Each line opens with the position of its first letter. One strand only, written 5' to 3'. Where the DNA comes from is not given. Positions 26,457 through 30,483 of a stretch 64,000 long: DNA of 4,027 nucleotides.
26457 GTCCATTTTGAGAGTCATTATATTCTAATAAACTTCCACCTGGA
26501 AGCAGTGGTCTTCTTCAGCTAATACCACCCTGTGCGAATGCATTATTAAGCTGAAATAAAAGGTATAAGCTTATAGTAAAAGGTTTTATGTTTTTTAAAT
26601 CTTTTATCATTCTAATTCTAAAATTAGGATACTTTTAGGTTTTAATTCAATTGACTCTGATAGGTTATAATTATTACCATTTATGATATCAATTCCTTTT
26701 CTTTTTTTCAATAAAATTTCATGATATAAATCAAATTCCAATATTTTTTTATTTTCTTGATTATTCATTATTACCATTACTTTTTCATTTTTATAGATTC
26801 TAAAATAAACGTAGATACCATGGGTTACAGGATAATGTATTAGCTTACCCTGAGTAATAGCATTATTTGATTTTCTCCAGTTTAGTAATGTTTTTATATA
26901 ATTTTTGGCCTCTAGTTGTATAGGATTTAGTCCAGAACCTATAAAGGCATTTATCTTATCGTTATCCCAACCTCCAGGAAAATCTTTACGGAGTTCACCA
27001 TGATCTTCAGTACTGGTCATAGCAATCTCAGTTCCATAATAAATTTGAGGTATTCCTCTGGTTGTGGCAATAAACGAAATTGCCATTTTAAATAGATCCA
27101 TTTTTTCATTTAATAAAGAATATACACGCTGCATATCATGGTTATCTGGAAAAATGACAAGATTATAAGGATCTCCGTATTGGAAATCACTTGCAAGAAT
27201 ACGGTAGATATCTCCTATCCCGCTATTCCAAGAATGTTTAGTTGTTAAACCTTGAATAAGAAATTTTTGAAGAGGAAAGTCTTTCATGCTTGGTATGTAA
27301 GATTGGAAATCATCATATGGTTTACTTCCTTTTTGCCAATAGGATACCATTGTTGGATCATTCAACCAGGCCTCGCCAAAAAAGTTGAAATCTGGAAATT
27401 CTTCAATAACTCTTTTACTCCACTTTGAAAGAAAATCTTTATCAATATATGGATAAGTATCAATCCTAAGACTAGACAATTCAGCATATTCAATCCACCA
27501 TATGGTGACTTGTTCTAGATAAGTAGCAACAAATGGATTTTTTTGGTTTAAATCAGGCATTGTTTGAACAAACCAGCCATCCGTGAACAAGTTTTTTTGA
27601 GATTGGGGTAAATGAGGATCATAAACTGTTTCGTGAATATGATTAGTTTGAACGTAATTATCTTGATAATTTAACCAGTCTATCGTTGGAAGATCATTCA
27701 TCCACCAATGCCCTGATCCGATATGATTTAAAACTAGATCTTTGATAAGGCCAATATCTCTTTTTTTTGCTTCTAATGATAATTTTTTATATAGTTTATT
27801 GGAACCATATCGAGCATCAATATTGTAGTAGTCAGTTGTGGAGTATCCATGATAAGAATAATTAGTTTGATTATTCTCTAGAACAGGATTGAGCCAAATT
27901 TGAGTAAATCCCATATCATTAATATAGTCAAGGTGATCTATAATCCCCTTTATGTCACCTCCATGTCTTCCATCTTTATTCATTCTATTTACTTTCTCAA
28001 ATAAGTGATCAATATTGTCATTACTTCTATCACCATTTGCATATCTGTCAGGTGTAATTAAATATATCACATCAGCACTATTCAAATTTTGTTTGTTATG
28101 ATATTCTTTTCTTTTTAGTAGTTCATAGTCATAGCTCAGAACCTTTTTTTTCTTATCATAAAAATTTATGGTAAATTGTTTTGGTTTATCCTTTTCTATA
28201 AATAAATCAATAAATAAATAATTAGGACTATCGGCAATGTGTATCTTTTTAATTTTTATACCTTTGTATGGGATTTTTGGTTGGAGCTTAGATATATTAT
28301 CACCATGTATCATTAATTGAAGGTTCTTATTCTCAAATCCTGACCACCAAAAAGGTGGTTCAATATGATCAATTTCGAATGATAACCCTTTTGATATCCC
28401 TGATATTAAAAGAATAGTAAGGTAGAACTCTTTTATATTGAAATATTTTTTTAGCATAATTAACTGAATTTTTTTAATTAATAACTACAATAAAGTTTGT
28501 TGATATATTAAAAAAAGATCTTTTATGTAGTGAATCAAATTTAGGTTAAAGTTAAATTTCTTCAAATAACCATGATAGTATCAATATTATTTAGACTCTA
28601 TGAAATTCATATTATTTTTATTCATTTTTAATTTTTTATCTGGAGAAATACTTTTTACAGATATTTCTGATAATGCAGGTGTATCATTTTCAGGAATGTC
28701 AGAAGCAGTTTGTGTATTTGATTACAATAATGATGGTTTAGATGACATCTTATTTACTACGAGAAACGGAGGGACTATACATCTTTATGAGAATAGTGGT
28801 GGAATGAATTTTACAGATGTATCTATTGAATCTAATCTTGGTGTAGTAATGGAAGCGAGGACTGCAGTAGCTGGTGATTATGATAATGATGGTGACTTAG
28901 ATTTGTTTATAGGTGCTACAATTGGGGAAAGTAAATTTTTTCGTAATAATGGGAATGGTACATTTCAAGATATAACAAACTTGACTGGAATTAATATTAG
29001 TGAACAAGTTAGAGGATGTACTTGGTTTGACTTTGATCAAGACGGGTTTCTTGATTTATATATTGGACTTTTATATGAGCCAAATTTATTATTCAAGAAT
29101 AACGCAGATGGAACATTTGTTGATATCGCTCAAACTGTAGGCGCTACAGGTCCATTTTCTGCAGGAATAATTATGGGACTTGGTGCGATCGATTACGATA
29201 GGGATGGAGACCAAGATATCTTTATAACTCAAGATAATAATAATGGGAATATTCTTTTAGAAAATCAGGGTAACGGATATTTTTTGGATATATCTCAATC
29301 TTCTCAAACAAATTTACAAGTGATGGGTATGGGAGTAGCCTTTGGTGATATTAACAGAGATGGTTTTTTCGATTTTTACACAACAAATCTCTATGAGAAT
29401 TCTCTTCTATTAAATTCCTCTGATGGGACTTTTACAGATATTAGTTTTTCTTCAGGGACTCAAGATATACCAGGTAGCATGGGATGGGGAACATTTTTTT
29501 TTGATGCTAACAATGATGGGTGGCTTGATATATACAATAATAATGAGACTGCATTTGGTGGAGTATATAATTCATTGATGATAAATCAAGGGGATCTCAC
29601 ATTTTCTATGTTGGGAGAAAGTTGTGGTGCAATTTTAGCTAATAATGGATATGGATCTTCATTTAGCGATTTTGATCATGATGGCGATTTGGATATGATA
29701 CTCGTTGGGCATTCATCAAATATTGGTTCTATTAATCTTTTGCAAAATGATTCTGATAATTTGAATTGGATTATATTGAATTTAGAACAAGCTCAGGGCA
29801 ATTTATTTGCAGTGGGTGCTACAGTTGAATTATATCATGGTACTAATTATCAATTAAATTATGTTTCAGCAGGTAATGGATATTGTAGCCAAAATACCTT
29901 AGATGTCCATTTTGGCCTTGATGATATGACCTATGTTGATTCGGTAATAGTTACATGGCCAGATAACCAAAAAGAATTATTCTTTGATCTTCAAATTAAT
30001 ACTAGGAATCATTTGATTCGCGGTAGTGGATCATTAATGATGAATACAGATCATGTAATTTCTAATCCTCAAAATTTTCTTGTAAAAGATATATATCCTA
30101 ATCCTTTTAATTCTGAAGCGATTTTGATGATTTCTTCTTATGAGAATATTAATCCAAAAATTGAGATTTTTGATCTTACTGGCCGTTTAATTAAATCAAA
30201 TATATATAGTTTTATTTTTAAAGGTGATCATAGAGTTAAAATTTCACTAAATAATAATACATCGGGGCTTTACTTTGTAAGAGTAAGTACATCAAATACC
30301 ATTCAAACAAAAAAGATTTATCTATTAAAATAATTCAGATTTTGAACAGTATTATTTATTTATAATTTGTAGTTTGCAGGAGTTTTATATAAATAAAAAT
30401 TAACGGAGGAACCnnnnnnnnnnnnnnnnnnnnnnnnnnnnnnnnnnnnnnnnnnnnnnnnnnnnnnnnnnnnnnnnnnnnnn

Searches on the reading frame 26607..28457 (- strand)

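Call 65: search_protein_families(library=pfam, proteins=[window:26607-28457:-], max_evalue=0.0001)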
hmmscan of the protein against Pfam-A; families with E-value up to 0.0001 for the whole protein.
window:26607-28457:- (616 aa): 3 families
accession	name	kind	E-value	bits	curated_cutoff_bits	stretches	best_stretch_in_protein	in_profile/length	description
PF00128.31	Alpha-amylase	-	1.3e-51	176.7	22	1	134-486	2-369/446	Alpha amylase, catalytic domain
PF09087.17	Cyc-maltodext_N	-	1.1e-28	99.8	25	1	32-117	2-88/88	Cyclomaltodextrinase, N-terminal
PF10438.15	Cyc-maltodext_C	-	2.8e-22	79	22.2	1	539-614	1-76/76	Cyclo-malto-dextrinase C-terminal domain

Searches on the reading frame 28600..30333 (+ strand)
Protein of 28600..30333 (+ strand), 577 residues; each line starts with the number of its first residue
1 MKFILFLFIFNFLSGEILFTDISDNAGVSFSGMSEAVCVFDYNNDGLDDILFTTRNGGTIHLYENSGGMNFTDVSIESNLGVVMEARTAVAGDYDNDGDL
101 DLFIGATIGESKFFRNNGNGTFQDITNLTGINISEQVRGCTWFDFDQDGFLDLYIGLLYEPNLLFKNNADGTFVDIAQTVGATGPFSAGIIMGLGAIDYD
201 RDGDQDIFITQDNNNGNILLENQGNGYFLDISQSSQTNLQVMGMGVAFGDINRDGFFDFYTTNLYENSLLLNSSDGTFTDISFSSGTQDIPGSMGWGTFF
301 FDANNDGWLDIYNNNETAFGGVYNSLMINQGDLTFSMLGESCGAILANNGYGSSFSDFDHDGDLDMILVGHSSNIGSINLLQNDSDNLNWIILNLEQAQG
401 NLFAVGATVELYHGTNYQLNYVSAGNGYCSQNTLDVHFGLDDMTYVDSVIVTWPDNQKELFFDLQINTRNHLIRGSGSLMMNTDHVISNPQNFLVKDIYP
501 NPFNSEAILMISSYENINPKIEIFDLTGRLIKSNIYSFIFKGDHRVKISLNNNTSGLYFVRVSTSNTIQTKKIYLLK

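Call 65: search_protein_families(library=pfam, proteins=[window:28600-30333:+], max_evalue=0.0001)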
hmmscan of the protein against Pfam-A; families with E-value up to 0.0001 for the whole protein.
window:28600-30333:+ (577 aa): 4 families
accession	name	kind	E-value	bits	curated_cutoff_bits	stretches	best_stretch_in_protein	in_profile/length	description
PF13517.12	FG-GAP_3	-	4.8e-42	142.8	26.9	4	93-155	1-61/61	FG-GAP-like repeat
PF07593.17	UnbV_ASPIC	-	1.3e-16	60.6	23.4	1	404-468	1-65/68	ASPIC and UnbV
PF01839.29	FG-GAP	-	4.6e-16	58.8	22.1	0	88-107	4-23/37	FG-GAP repeat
PF18962.6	Por_Secre_tail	-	6.3e-11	42.9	27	1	498-573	1-73/75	Secretion system C-terminal sorting domain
